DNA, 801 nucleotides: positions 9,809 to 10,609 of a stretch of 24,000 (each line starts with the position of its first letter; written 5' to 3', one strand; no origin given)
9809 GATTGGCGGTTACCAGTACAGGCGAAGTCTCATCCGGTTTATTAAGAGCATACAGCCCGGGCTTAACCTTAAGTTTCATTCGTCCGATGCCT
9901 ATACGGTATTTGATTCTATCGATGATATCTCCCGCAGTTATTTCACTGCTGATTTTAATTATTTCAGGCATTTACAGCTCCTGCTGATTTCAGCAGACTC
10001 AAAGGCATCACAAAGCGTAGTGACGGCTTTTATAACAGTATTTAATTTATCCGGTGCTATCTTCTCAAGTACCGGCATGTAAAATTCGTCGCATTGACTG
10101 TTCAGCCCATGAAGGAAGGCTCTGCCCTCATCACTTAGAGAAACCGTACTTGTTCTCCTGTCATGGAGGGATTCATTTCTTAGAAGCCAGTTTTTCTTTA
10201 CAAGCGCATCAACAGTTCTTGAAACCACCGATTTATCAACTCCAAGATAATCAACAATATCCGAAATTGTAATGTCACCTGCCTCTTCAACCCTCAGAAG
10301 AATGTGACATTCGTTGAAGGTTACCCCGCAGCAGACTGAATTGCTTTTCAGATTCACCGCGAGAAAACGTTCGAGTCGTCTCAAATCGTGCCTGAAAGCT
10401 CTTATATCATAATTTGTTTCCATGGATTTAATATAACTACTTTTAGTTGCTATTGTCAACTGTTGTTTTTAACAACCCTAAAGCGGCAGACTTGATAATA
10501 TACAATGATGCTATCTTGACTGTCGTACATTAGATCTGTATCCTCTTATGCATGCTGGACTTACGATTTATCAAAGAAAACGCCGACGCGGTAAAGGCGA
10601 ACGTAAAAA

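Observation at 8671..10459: Mercury-methylation gene pair hgcAB in a three-gene, translationally coupled operon led by a MarR-type regulator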

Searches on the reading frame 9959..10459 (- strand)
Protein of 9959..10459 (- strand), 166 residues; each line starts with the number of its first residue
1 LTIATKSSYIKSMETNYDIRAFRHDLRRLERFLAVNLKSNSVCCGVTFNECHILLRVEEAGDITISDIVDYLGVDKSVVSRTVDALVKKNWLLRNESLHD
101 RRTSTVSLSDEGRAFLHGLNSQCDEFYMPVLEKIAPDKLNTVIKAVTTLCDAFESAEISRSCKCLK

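Call 3: search_protein_families(library=pfam, proteins=[window:9959-10459:-], max_evalue=0.01)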
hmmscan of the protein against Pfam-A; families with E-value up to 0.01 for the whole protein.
window:9959-10459:- (166 aa): 7 families
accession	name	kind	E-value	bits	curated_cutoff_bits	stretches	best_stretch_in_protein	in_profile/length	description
PF01047.28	MarR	-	1.3e-13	51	24.6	1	47-103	2-58/59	MarR family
PF12802.13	MarR_2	-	3.2e-13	50.1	27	1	45-102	2-60/61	MarR family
PF13463.12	HTH_27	-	6.5e-08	33.2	22.2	1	49-112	4-68/68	Winged helix DNA-binding domain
PF22381.2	Staph_reg_Sar_Rot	-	1e-06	29.2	27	1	45-116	11-82/85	Transcriptional regulator SarA/Rot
PF09339.16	HTH_IclR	-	0.0014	18.8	22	1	58-94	14-50/52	IclR helix-turn-helix domain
PF13384.12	HTH_23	-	0.0039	17.4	24.6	0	51-85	8-40/50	Homeodomain-like domain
PF21863.2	HTH_67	-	0.0094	16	27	0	73-156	192-264/268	Helix-turn-helix family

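Call 4: search_protein_families(library=ncbifam, proteins=[window:9959-10459:-], max_evalue=0.01)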
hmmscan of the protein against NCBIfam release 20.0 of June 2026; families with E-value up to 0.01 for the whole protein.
window:9959-10459:- (166 aa): 18 families
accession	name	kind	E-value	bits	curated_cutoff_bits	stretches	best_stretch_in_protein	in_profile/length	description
NF050133.1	TransRegFabT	equivalog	2.4e-09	37.6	200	1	41-151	22-132/138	fatty acid biosynthesis transcriptional regulator FabT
NF008122.0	PRK10870.1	equivalog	7.5e-09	35.5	157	1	52-157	61-169/176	transcriptional repressor MprA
NF053777.1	Saro0803TransReg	equivalog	1.4e-08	34.6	200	1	45-143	34-132/140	Saro_0803 family transcriptional regulator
NF045593.1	bilirub_TF_BilQ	equivalog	3.1e-08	33.4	125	1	17-146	6-131/135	bilirubin utilization transcriptional regulator BilQ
TIGR02337.1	HpaR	equivalog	3.9e-08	33.2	121.2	1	49-144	29-124/130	homoprotocatechuate degradation operon regulator HpaR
TIGR01889.1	Staph_reg_Sar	paralog_domain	1.2e-07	32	62.6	1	46-126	23-107/109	staphylococcal accessory regulator family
NF053814.1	teico_TcaR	equivalog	1.5e-07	31.6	170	1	30-142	20-134/151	MarR family transcriptional regulator TcaR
NF002926.0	PRK03573.1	equivalog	2.1e-06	27.7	120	1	68-149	52-133/144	transcriptional regulator SlyA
NF008565.1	PRK11512.1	equivalog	1.7e-05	24.9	240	1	46-116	38-108/144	multiple antibiotic resistance transcriptional regulator MarR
NF053606.1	Sta1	subfamily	1.7e-05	24.8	80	1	41-98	13-70/100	Sta1 family transcriptional regulator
NF010349.0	PRK13777.1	equivalog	5.6e-05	22.6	153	1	47-132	45-130/190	HTH-type transcriptional regulator Hpr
NF041230.1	BagL_FevM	exception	0.00013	22.1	230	1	21-151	15-143/145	MarR family transcriptional regulator BagL/FevM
NF040888.1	trans_reg_YafC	equivalog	0.00021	20.3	470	1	48-118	5-69/293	DNA-binding transcriptional regulator YafC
NF038251.1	AdcR_fam_Zn_TF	equivalog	0.00038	20.7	175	1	47-115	35-102/143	zinc-dependent MarR family transcriptional regulator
NF040939.2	trans_reg_lrs14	equivalog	0.0013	18.7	90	1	41-97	14-71/103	Lrs14 family HTH-type transcriptional regulator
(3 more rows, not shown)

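Call 12: find_homologous_proteins(query=window:9959-10459:-, max_evalue=0.00001)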
Query window:9959-10459:- (166 aa): 3 proteins with E <= 0.00001 among 131 candidates.
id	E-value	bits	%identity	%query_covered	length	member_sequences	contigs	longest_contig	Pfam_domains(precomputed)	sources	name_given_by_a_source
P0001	2.1e-96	338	100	93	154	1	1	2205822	PF01047.29,PF13463.13,PF12802.14,PF22381.3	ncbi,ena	-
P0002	6.6e-72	258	86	84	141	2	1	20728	PF01047.29,PF13463.13,PF12802.14,PF22381.3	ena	-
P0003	2.6e-25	107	42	83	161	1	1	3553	PF01047.29,PF13463.13,PF12802.14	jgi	jgi:DNA-binding MarR family transcriptional regulator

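Call 13: find_encoding_contigs(protein=P0003, flank=5000, max_places=4)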
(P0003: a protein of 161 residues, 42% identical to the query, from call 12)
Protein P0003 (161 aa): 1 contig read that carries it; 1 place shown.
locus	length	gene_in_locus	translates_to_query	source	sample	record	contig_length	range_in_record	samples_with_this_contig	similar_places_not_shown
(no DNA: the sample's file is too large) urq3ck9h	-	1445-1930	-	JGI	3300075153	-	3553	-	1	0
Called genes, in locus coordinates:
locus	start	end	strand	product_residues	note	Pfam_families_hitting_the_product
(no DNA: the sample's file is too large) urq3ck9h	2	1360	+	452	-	?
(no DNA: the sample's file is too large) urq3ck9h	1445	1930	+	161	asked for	PF01047:MarR, PF12802:MarR_2, PF13463:HTH_27 (weak)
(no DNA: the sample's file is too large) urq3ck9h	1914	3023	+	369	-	PF03599:CdhD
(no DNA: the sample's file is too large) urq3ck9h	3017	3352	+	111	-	PF14697:Fer4_21 (faint), PF13534:Fer4_17 (faint), PF00037:Fer4, PF13187:Fer4_9, PF13237:Fer4_10 (weak), PF12800:Fer4_4 (weak), PF12837:Fer4_6 (weak), PF12838:Fer4_7 (weak)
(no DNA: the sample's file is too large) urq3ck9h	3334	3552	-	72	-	?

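Call 14: find_encoding_contigs(protein=P0001, flank=3000, max_places=3)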
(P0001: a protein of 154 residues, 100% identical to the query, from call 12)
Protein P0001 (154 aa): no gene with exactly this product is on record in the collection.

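Call 24: search_protein_representatives(protein=P0001)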
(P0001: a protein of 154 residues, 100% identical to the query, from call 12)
Query: 154 residues. Proteins with E-value up to 0.001 (for the whole library): 2675; up to 1e-10: 363; up to 1e-30: 2. The best 150 are listed.
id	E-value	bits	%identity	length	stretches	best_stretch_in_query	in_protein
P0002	5.0e-71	253.6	87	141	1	1-136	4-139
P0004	9.0e-34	132.8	42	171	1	4-142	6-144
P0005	8.7e-27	110.1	41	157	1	1-137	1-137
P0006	2.2e-26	108.8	39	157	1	7-150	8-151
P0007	2.3e-25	105.5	37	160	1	3-141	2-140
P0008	5.7e-25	104.2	38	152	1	10-147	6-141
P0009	2.6e-24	102.1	37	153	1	6-147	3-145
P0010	2.6e-24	102.1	35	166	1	5-148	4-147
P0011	3.0e-24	101.9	34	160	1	7-152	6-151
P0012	3.1e-24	101.8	39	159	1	5-143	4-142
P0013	9.6e-24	100.2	38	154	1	5-153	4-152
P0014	1.0e-23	100.2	35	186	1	6-150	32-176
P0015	2.0e-23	99.2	38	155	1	5-139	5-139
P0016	2.1e-23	99.1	37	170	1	2-148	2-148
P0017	2.4e-23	99.0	37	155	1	6-152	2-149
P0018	2.4e-23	98.9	37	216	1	6-138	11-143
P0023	2.3e-22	95.8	31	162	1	6-149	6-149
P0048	2.1e-20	89.4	28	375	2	9-134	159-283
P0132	1.2e-16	77.3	34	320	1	7-144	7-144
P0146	3.0e-16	75.9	26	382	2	9-143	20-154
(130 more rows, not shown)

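Call 29: find_related_loci(query=A3, collection=metagenome_contigs, flank=4000)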
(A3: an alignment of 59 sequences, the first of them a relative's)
Query A3 (154 aa) in metagenome_contigs; peptide patterns used: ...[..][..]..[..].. (x = any residue, [..] = any of these).
600 stretches matched a pattern (row limit reached: there are more); 550 encode a relative of the query (tblastn E <= 1e-3); the best 80 are kept; 80 distinct loci.
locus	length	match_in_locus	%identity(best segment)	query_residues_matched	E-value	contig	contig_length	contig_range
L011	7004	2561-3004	46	6-150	3e-41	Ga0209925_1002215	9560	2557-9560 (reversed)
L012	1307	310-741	46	6-149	2e-41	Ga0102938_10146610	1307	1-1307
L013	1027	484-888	47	7-141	1e-38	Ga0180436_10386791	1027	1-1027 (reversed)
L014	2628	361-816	39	3-154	4e-32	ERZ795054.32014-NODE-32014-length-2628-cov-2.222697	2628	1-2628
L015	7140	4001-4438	41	7-150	2e-31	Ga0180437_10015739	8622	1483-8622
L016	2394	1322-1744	39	1-141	2e-31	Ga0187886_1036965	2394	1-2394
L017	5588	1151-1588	41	7-150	2e-31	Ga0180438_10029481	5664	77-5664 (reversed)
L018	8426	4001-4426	39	9-150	2e-31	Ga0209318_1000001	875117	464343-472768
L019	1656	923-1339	40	3-141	2e-31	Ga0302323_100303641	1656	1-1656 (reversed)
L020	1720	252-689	34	6-151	3e-31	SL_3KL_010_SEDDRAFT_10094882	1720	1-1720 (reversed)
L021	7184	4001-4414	39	7-144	5e-31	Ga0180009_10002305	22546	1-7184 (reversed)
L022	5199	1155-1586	38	1-143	9e-31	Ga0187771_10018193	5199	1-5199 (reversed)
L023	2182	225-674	37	1-150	1e-30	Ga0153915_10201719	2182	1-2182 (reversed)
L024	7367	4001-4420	39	2-141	2e-30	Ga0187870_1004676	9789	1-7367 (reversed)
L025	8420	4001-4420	39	2-141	2e-30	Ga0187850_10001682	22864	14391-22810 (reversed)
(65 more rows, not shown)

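Call 38: search_solved_structures(query=A3, max_evalue=0.001, show_alignments=2)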
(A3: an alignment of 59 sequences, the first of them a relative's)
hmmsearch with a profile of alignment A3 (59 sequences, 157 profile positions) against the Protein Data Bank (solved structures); distinct sequences matched with E-value up to 0.001: 132 (the best 60 are shown).
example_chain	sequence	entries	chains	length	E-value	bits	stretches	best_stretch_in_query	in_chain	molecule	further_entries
3e6m_A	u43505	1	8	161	2e-16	63.1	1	42-135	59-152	MarR family Transcriptional regulator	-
4xrf_A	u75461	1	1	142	2.8e-16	62.6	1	19-141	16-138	Transcriptional regulator, MarR family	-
3s2w_A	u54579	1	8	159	3.2e-16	62.4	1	33-139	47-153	Transcriptional regulator, MarR family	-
1s3j_A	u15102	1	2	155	1.6e-15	60.2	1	13-148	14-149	YusO protein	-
2eth_A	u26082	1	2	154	2.4e-15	59.5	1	26-143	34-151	transcriptional regulator, putative, Mar family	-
3bpx_A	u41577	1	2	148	3.1e-14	55.9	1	34-143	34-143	Transcriptional regulator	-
3bpv_A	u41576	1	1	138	3.7e-14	55.7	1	34-140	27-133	Transcriptional regulator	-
3cjn_A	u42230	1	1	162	5.3e-14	55.2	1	22-140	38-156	Transcriptional regulator, MarR family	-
3oop_A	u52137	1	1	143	1.2e-13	54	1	32-139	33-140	Lin2960 protein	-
2a61_A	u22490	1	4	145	1.4e-13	53.8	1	10-143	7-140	transcriptional regulator Tm0710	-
3nrv_A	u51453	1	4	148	1.5e-13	53.7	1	32-141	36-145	Putative transcriptional regulator (MarR/EmrR family)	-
3vod_A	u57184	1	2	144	2.1e-13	53.3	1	32-128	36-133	Multiple antibiotic resistance protein marR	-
5h3r_A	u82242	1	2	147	2.2e-13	53.2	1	32-128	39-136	Multiple antibiotic resistance protein MarR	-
2nyx_A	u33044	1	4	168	2.4e-13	53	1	33-140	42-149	Probable transcriptional regulatory protein, Rv1404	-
2fa5_A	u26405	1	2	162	3.1e-13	52.7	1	49-139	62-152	transcriptional regulator marR/emrR family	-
5jls_A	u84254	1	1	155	3.7e-10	42.7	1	34-147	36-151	Adhesin competence repressor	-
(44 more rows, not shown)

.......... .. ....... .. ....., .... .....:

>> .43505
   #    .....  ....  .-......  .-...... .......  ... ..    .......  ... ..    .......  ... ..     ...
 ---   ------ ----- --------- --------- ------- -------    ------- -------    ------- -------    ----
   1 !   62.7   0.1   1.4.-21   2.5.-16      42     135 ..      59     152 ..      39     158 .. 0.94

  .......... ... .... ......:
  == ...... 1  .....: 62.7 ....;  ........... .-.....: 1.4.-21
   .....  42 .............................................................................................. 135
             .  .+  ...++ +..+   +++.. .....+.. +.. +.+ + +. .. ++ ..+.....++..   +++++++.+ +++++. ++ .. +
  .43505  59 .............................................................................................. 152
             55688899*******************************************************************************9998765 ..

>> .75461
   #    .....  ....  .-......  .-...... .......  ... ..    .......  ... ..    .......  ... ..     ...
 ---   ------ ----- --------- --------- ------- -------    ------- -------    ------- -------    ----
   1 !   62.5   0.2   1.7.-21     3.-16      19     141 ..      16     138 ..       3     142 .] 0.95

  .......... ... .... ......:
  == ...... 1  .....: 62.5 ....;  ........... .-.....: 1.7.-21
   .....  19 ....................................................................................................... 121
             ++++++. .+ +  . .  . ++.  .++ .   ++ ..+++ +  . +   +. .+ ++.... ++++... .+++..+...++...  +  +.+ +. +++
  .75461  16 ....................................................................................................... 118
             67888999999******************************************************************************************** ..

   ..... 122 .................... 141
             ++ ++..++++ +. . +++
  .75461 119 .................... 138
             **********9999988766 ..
